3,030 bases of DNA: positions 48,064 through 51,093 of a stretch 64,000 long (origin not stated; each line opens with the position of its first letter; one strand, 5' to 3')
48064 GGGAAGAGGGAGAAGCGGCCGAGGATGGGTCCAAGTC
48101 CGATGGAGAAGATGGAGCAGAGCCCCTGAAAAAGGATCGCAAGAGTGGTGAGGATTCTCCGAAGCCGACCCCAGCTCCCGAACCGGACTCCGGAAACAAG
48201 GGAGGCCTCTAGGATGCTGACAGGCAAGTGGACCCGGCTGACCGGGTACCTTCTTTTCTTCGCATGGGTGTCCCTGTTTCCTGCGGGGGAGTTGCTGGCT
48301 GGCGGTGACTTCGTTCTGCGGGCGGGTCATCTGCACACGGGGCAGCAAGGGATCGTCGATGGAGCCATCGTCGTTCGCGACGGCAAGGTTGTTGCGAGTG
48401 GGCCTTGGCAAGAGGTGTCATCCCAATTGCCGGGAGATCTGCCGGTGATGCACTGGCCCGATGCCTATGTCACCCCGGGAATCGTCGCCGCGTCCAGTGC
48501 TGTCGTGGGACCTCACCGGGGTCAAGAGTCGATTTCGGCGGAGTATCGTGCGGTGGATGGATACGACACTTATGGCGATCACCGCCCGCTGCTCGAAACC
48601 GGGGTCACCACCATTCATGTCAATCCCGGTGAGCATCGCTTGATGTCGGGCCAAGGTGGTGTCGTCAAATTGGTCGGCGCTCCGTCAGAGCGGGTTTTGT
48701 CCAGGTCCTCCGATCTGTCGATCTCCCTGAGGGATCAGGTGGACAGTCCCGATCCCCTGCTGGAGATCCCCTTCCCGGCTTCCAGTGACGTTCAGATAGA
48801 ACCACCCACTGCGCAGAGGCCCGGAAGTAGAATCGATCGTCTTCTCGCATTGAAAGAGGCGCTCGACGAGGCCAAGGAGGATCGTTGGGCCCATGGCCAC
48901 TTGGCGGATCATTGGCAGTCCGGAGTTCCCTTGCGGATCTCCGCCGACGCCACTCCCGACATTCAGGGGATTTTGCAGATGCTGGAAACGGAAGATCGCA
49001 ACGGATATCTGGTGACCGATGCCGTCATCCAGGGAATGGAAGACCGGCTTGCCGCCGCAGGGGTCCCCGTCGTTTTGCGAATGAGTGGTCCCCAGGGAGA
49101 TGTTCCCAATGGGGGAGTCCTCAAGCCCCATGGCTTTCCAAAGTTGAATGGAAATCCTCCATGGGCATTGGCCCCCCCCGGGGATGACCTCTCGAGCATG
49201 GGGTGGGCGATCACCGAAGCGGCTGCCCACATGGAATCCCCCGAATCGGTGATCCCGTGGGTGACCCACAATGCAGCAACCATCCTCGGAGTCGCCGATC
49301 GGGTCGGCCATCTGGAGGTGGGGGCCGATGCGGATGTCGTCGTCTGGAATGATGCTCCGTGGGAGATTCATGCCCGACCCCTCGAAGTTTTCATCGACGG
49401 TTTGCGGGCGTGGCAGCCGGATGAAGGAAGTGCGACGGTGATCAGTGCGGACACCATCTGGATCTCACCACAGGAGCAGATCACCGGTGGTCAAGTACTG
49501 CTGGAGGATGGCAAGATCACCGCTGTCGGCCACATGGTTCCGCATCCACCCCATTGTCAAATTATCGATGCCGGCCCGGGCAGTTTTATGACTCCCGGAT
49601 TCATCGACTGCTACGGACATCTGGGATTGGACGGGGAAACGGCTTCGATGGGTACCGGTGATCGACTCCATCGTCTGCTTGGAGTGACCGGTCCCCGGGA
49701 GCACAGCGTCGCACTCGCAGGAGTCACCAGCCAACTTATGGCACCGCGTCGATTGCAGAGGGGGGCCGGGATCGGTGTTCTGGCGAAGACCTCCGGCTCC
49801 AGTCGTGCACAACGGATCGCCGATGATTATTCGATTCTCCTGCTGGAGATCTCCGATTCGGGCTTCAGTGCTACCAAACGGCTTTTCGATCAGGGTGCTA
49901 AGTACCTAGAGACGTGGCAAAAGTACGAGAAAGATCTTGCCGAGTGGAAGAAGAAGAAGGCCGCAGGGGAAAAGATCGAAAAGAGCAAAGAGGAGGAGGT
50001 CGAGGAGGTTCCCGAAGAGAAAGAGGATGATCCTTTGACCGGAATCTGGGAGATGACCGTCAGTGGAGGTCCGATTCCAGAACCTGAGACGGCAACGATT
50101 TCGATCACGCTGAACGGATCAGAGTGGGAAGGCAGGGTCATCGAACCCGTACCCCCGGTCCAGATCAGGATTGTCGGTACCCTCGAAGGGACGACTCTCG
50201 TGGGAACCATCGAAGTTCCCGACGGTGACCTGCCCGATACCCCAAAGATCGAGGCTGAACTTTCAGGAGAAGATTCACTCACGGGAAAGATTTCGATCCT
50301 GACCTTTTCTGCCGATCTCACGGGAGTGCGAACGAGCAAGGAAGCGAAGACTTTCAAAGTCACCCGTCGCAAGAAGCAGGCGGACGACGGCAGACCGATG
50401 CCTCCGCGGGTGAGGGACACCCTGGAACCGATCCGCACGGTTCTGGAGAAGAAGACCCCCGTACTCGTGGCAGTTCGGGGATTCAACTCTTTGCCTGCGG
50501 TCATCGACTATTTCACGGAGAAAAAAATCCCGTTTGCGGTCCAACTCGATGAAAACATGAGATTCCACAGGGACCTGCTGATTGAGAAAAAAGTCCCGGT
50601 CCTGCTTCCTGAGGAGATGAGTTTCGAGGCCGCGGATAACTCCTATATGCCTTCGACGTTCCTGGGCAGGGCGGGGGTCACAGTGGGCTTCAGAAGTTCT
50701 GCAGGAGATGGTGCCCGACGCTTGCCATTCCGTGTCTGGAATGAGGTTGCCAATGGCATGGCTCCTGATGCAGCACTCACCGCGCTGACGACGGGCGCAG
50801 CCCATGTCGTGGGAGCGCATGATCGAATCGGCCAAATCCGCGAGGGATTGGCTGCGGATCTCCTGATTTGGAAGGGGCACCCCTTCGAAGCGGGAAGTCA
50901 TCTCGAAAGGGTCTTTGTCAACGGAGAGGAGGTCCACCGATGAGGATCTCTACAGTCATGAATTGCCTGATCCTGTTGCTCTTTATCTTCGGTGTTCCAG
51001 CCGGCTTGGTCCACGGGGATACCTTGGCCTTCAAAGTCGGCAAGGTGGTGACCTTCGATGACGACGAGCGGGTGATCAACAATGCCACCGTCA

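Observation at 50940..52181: Only one of nine amidohydrolase modules keeps the H-x-H metal ligands, suggesting one catalytic subunit plus pseudoenzyme partners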

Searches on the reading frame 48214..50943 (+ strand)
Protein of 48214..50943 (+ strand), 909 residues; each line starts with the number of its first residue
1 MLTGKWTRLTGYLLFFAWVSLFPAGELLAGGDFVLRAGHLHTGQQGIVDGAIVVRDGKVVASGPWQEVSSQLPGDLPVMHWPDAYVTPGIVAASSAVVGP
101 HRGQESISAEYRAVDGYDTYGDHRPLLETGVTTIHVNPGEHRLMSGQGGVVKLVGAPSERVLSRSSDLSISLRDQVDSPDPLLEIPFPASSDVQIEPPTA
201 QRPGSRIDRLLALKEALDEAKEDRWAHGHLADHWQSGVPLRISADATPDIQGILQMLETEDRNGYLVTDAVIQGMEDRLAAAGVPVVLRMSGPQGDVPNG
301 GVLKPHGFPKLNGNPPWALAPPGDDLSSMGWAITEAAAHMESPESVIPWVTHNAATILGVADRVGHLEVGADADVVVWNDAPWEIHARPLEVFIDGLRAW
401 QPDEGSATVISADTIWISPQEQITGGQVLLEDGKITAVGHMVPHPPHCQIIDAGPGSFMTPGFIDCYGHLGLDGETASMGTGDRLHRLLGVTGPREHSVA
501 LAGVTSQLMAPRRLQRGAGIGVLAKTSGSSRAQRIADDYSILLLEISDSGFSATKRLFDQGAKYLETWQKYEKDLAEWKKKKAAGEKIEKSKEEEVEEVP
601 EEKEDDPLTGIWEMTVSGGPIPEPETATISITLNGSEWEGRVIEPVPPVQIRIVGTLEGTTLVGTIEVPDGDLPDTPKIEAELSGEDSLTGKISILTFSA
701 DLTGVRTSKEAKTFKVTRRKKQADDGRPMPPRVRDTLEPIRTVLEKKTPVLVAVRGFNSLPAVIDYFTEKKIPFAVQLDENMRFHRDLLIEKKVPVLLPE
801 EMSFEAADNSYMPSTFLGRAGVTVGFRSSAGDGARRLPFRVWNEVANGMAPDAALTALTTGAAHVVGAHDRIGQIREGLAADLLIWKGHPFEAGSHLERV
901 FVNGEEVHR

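Call 4: search_protein_families(library=pfam, proteins=[window:48214-50943:+], max_evalue=0.1)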
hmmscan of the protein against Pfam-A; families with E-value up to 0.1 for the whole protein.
window:48214-50943:+ (909 aa): 3 families
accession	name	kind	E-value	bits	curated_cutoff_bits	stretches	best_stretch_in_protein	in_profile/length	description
PF01979.26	Amidohydro_1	-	8.8e-17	61.8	25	2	338-382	278-325/345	Amidohydrolase family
PF07969.17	Amidohydro_3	-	6.1e-14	52.8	29.7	2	330-388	387-454/472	Amidohydrolase family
PF22039.1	HUTI_composite_bact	-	1.5e-07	31.3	25.5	1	50-73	1-24/26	Imidazolonepropionase-like composite domain, bacteria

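Call 5: search_protein_families(library=ncbifam, proteins=[window:48214-50943:+], max_evalue=0.1)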
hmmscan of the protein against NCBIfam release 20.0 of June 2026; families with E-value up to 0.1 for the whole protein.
window:48214-50943:+ (909 aa): 44 families (the best 25 are shown)
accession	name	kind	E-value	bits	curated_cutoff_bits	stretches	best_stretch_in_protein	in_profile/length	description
NF006679.0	PRK09228.1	subfamily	8e-17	61.1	351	2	47-91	29-73/433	guanine deaminase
TIGR01224.1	hutI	equivalog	2.7e-16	59.4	298.15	3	847-891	312-356/377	imidazolonepropionase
NF051886.1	XaaProDiPepCaul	equivalog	7.3e-16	58.2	500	1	820-900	306-387/398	Xaa-Pro dipeptidase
NF006689.0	PRK09237.1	equivalog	3.5e-13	48.9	371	2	344-380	302-337/383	amidohydrolase/deacetylase family metallohydrolase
TIGR02967.1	guan_deamin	equivalog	9.2e-13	47.9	375.4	2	48-91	5-48/401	guanine deaminase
NF006056.0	PRK08204.1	subfamily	1.6e-11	43.6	391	2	339-379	340-380/449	hypothetical protein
NF011990.0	PRK15446.2-6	subfamily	5e-11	41.9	233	2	853-908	330-383/390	alpha-D-ribose 1-methylphosphonate 5-triphosphate diphosphatase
NF006055.0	PRK08203.1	equivalog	7.3e-11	41.3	532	1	846-889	351-393/455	8-oxoguanine deaminase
NF005557.0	PRK07228.1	equivalog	8e-11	41.3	522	1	343-380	339-376/445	5'-deoxyadenosine deaminase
TIGR03178.1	allantoinase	equivalog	2.9e-09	36.2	357.85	2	332-386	338-392/441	allantoinase AllB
TIGR00221.1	nagA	equivalog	1.2e-08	34.4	225.65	1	419-473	15-70/380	N-acetylglucosamine-6-phosphate deacetylase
NF009941.0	PRK13404.1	subfamily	1.7e-08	33.6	647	1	351-381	375-405/478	dihydropyrimidinase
TIGR02318.1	phosphono_phnM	equivalog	3.7e-08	32.7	390.55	1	847-907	319-375/376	phosphonate metabolism protein PhnM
TIGR02033.1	D-hydantoinase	equivalog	4.2e-08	32.6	393.25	1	426-473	17-63/454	dihydropyrimidinase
NF009059.0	PRK12393.1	equivalog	8e-08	31.4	543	1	335-379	352-395/460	amidohydrolase family protein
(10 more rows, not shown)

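Call 25: find_homologous_proteins(query=window:48214-50943:+, max_evalue=1e-20)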
Query window:48214-50943:+ (909 aa): 286 proteins with E <= 1e-20 among 8000 candidates; the best 120 are listed.
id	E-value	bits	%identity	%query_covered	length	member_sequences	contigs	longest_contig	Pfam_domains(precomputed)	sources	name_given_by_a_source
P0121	0.0e+0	1755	84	100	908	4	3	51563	PF07969.18,PF22039.2,PF01979.27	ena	-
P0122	0.0e+0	1648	79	100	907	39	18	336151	PF07969.18,PF22039.2,PF01979.27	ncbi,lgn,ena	-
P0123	0.0e+0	1635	78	100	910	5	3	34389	PF07969.18,PF22039.2,PF01979.27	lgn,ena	-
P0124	0.0e+0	1456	70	100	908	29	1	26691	PF07969.18,PF01979.27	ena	-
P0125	0.0e+0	1303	96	65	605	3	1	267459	PF07969.18,PF22039.2,PF01979.27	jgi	-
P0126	0.0e+0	1116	58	96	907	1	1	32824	PF07969.18,PF01979.27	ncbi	ncbi:MAG: amidohydrolase family protein [Planctomycetota bacterium]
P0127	0.0e+0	1112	57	98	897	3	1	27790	PF07969.18,PF01979.27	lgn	-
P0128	0.0e+0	1106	58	97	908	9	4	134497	PF07969.18,PF22039.2,PF01979.27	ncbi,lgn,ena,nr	ncbi:MAG: amidohydrolase family protein [Planctomycetota bacterium]|nr:amidohydrolase family protein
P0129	0.0e+0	1106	57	97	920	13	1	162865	PF07969.18,PF01979.27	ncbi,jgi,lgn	-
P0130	0.0e+0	1103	58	97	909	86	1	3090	PF07969.18,PF01979.27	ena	-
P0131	0.0e+0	1094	56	99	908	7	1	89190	PF07969.18,PF22039.2,PF01979.27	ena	-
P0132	0.0e+0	1093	57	98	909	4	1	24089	PF07969.18,PF01979.27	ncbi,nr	ncbi:MAG: amidohydrolase family protein [Planctomycetota bacterium]|nr:amidohydrolase family protein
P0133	0.0e+0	1091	57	98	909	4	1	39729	PF07969.18,PF01979.27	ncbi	-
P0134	0.0e+0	1090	56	99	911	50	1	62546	PF07969.18,PF22039.2,PF01979.27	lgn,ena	-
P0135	0.0e+0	1075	56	99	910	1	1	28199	PF07969.18,PF22039.2,PF01979.27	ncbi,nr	ncbi:MAG: amidohydrolase family protein [Planctomycetota bacterium]|nr:amidohydrolase family protein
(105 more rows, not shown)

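Call 40: predict_structure(alignment_id=A2)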
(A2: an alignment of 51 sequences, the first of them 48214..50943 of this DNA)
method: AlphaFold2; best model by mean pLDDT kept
length: 909 residues; sequences in the alignment: 51
mean_pLDDT: 86.1   pTM: 0.73
mean pLDDT of the five models: 86.1, 85.6, 84.1, 83.9, 83.6
residues with pLDDT >= 90: 481; 70-90: 326; 50-70: 67; < 50: 35
segments of 3 or more residues with pLDDT < 50: 1-3, 22-29, 592-604, 715-719
pLDDT, mean of each block of 10 residues (from residue 1): 53 72 45 92 94 94 93 84 95 89 85 92 93 94 93 92 95 89 72 79 88 90 81 90 90 92 90 79 90 60 55 83 90 90 93 96 95 96 93 95 85 95 96 95 91 95 92 81 88 90 94 91 93 91 90 91 94 91 77 43 65 85 84 84 67 86 82 79 86 85 85 48 73 92 95 89 93 90 84 91 79 86 88 82 90 95 95 96 97 93 89
secondary structure, 60 per line:
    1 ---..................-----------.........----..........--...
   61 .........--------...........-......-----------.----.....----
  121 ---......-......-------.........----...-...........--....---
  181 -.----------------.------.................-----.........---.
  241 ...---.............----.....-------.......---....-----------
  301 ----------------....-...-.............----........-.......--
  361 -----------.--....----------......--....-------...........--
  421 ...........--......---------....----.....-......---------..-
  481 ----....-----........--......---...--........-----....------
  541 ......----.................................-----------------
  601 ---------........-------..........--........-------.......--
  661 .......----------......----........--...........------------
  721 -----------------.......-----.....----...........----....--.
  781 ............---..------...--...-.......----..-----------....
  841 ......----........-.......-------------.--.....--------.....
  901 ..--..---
elements in order (helices of 4 or more, strands of 3 or more residues): H4-21 E33-41 E46-55 E58-64 H65-69 E78-88 E90-95 H113-116 H124-129 E131-136 E144-152 E161-171 H174-177 H206-222 H228-236 E240-243 H247-259 E264-268 H276-282 E286-289 E317-320 H326-338 H343-350 H352-358 E375-378 E389-394 E397-400 E408-418 E421-431 E434-439 E449-452 E457-461 E463-468 H485-488 H494-501 E504-509 E513-515 E518-525 H531-534 E541-546 H551-583 E610-617 E625-634 E637-644 E652-658 E661-667 E678-683 E688-695 E698-708 H738-744 E750-754 H759-769 E774-777 H780-792 E804-806 E809-811 H813-819 H837-846 H851-858 H860-866 E883-887 E896-902

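Call 43: fold_search(model_id=the predicted structure, library=pdb)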
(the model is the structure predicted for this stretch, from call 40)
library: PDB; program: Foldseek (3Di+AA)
matches with E <= 10: 1129; with E <= 0.001: 315
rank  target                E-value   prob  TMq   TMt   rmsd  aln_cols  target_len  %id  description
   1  3ooq_F                9.9e-21  1.00  0.31  0.70   6.8       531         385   16  CRYSTAL STRUCTURE OF amidohydrolase from Thermotoga maritima MSB8 (released 2010-09-15)
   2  3ooq_A                7.6e-20  1.00  0.31  0.69   7.0       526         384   16  CRYSTAL STRUCTURE OF amidohydrolase from Thermotoga maritima MSB8 (released 2010-09-15)
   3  3ooq_B                1.3e-19  1.00  0.32  0.70   7.6       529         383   17  CRYSTAL STRUCTURE OF amidohydrolase from Thermotoga maritima MSB8 (released 2010-09-15)
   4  4dzh                  5.3e-10  1.00  0.23  0.44  10.9       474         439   15  Crystal structure of an adenosine deaminase from xanthomonas campestris (target nysgrc-200456) with bound zn (released 2012-03-21)
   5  3mtw                  1.0e-09  1.00  0.23  0.48  11.2       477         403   13  Crystal structure of L-Lysine, L-Arginine carboxypeptidase Cc2672 from Caulobacter Crescentus CB15 complexed with N-meth (released 2010-07-28)
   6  9up6_E                1.8e-09  1.00  0.22  0.47  10.5       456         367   13  Klebsiella pneumoniae NagA (released 2026-03-04)
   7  3mkv_B                2.5e-09  1.00  0.24  0.48  15.6       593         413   13  Crystal structure of amidohydrolase eaj56179 (released 2010-04-28)
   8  3lnp                  2.6e-09  1.00  0.20  0.34  12.7       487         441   13  Crystal Structure of Amidohydrolase family Protein OLEI01672_1_465 from Oleispira antarctica (released 2010-02-16)
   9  4f0s                  3.1e-09  1.00  0.21  0.37  11.0       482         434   14  Crystal structure of an adenosine deaminase homolog from Chromobacterium violaceum (target NYSGRC-019589) with bound ino (released 2012-06-06)
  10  3n2c_A                4.1e-09  1.00  0.24  0.48  12.4       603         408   14  Crystal structure of prolidase eah89906 complexed with n-methylphosphonate-l-proline (released 2010-06-02)
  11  4wgx_A                4.3e-09  1.00  0.24  0.43  16.9       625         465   13  Crystal Structure of Molinate Hydrolase (released 2015-02-11)
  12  6sj0_B                4.3e-09  1.00  0.22  0.37  15.8       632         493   12  Amidohydrolase, AHS (released 2020-01-15)
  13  3mkv_A                6.0e-09  1.00  0.24  0.49  14.3       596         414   13  Crystal structure of amidohydrolase eaj56179 (released 2010-04-28)
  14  6sj1_A                6.3e-09  1.00  0.22  0.37  15.5       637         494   12  Amidohydrolase, AHS (released 2020-01-15)
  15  1yrr_B                7.0e-09  1.00  0.20  0.45  10.7       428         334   13  Crystal Structure Of The N-Acetylglucosamine-6-Phosphate Deacetylase From Escherichia Coli K12 at 2.0 A Resolution (released 2006-03-21)
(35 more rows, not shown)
